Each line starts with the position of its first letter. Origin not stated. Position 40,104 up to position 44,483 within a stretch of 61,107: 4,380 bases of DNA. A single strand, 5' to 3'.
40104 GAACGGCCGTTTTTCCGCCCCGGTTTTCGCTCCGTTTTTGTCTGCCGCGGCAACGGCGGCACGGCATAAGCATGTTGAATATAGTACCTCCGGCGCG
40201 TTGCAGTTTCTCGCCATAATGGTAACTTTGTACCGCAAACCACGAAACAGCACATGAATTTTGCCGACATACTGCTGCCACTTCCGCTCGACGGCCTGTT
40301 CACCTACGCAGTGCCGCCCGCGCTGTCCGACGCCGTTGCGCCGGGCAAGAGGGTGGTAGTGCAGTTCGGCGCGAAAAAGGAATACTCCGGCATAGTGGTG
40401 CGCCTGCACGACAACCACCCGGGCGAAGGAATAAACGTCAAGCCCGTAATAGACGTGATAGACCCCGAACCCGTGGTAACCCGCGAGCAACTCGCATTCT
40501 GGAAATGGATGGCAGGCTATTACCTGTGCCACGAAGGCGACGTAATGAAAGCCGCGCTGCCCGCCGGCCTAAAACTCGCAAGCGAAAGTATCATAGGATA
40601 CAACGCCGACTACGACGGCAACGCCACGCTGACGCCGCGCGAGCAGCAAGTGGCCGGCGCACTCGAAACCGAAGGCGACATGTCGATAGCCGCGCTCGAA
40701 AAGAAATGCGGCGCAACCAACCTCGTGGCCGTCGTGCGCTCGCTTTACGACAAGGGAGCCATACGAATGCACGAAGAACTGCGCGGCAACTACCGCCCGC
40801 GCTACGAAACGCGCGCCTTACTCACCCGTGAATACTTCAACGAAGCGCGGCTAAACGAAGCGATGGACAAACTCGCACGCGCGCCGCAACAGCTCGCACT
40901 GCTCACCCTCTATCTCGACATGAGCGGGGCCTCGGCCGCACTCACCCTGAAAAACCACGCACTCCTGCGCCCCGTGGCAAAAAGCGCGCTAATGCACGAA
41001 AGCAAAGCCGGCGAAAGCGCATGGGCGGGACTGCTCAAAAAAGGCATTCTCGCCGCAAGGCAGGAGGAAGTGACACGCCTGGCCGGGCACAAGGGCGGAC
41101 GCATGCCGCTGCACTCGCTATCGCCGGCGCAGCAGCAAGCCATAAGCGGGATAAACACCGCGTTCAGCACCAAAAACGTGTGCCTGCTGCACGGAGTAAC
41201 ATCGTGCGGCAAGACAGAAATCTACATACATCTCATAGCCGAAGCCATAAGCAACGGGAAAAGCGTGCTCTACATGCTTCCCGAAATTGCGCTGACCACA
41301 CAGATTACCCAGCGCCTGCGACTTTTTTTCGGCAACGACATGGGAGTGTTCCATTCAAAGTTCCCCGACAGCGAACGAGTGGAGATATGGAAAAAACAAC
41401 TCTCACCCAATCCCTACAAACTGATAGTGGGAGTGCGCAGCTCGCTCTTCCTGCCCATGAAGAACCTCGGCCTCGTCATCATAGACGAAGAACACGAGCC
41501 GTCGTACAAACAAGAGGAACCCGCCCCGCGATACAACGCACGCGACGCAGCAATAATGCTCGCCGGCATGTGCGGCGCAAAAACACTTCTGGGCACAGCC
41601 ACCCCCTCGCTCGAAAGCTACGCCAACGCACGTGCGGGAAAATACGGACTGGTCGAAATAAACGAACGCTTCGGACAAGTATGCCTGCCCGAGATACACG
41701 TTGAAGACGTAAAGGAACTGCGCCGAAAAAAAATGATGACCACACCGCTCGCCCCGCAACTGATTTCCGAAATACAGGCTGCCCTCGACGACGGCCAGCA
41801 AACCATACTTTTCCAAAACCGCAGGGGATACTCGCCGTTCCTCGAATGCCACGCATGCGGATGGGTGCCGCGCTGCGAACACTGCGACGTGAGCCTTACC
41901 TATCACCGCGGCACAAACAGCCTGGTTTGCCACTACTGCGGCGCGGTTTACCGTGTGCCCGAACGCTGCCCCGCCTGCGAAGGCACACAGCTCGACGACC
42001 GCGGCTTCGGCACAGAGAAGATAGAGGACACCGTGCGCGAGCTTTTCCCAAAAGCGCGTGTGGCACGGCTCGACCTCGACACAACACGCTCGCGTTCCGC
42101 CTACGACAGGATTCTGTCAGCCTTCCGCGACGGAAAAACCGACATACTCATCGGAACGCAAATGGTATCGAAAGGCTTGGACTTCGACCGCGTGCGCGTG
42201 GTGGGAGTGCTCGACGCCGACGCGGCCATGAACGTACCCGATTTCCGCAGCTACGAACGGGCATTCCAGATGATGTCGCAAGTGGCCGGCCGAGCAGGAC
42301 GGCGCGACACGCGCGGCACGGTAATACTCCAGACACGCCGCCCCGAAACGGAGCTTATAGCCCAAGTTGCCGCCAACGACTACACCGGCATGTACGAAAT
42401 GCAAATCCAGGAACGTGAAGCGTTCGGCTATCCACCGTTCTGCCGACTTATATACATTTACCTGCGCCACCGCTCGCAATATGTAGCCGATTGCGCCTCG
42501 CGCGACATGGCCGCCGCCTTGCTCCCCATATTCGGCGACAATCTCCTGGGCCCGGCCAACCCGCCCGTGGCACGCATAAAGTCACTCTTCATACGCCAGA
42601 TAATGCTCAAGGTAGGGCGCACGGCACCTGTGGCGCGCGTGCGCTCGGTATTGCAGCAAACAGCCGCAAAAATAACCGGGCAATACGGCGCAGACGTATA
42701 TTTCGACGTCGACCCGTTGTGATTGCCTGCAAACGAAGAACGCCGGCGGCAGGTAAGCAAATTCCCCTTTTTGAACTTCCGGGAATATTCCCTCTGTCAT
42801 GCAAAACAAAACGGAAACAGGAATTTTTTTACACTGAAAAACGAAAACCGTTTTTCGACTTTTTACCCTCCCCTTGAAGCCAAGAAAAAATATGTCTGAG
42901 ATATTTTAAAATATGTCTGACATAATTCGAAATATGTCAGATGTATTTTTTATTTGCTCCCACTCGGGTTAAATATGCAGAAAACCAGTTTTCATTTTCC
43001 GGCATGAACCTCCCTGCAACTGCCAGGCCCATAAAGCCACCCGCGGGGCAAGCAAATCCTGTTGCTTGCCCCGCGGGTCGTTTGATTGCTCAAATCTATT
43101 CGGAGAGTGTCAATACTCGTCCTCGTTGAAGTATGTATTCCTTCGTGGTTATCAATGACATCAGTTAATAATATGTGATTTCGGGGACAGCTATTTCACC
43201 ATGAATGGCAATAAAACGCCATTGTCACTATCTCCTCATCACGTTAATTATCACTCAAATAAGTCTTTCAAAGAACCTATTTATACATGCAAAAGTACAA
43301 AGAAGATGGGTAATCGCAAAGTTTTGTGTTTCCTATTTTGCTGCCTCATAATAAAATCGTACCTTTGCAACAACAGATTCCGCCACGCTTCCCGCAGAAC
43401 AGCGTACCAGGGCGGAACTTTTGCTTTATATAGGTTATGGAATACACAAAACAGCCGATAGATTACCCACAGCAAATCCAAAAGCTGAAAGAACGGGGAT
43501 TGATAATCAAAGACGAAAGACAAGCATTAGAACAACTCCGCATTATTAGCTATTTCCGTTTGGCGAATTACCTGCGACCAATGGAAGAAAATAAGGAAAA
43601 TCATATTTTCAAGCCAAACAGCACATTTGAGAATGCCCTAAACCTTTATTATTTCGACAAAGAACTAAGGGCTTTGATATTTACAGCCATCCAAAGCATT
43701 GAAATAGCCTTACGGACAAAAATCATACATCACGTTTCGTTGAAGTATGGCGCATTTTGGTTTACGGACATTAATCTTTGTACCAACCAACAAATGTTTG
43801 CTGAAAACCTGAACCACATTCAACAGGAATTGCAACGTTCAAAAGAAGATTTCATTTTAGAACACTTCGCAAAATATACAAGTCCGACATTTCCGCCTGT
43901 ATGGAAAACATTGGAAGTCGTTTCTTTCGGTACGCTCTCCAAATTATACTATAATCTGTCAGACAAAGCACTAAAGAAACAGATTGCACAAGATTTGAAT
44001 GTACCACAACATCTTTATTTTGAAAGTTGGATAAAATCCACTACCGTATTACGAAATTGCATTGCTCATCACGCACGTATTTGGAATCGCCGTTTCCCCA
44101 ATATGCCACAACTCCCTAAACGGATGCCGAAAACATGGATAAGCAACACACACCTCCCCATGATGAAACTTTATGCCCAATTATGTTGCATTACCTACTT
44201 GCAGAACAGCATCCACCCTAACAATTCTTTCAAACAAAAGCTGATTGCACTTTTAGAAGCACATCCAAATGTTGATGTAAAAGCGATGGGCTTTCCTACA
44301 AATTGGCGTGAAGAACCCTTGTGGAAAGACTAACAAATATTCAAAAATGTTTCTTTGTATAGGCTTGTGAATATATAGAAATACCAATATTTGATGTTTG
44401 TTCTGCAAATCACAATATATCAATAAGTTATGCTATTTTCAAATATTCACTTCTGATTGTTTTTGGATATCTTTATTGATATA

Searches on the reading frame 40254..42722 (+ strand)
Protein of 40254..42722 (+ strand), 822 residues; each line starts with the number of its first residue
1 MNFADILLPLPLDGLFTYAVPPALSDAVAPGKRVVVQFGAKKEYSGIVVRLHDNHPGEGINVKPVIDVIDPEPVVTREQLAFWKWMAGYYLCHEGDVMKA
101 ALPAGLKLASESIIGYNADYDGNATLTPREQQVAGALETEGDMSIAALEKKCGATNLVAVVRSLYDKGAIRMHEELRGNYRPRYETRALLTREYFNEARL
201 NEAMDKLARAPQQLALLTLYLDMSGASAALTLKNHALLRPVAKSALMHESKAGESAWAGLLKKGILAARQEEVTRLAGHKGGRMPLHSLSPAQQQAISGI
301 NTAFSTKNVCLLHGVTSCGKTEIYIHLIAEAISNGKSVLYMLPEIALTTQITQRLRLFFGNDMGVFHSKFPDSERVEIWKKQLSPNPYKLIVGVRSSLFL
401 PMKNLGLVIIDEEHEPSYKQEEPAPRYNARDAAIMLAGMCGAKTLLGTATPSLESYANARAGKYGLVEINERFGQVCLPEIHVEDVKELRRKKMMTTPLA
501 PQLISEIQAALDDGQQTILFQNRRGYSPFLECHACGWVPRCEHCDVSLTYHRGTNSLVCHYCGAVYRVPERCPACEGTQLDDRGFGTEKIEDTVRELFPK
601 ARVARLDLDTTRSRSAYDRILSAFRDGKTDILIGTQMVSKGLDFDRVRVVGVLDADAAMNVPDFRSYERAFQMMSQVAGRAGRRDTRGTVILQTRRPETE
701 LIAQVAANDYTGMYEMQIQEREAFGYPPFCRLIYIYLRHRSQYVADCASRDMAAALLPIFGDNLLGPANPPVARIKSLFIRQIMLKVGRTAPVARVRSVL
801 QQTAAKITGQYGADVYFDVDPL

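Call 53: search_protein_families(library=pfam, proteins=[window:40254-42722:+], max_evalue=0.01)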
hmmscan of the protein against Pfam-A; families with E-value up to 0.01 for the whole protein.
window:40254-42722:+ (822 aa): 9 families
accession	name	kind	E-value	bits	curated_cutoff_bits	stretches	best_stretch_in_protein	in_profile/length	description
PF17764.6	PriA_3primeBD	-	2.5e-29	101.4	22.7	1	5-103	1-96/96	3'DNA-binding domain (3'BD)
PF00270.35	DEAD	-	1.8e-16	60.7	26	1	291-455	2-163/167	DEAD/DEAH box helicase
PF18319.7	Zn_ribbon_PriA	-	7.6e-12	45.4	26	1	541-565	1-25/27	PriA DNA helicase Cys-rich region (CRR) domain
PF04851.21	ResIII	-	2.6e-11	44.2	22.5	1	288-452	3-163/164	Type III restriction enzyme, res subunit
PF00271.37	Helicase_C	-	2.2e-10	41.2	23.5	1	600-684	39-109/110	Helicase conserved C-terminal domain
PF18074.6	PriA_C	-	5.7e-09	37.1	26.9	1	728-821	1-95/95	Primosomal protein N C-terminal domain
PF22590.2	Cas3-like_C_2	-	0.00072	20.2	27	0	618-684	49-104/106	CRISPR-associated nuclease/helicase Cas3, C-terminal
PF25122.1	DUF7815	-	0.0063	16.8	25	1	540-564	4-26/27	Domain of unknown function (DUF7815)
PF20720.3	nSTAND3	-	0.0064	16.6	27.2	0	298-352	8-61/155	Novel STAND NTPase 3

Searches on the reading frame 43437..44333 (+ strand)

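Call 53: search_protein_families(library=pfam, proteins=[window:43437-44333:+], max_evalue=0.01)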
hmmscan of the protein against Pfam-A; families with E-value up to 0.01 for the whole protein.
window:43437-44333:+ (298 aa): 1 family
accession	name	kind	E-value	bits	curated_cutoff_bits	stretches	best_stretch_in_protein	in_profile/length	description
PF07751.16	Abi_2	-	1.2e-54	185.8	25.6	1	33-217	2-184/184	Abi-like protein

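Call 58: search_protein_families(library=padloc, proteins=[window:43437-44333:+])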
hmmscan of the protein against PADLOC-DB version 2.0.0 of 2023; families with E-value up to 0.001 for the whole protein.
window:43437-44333:+ (298 aa): 2 families
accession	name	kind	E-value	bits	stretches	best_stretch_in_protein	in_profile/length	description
PDLC02344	AbiD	-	5.9e-78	260.3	1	2-292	2-273/277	AbiD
PDLC04038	PD-T4-5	-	4.8e-05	20.7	1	52-169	20-137/309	-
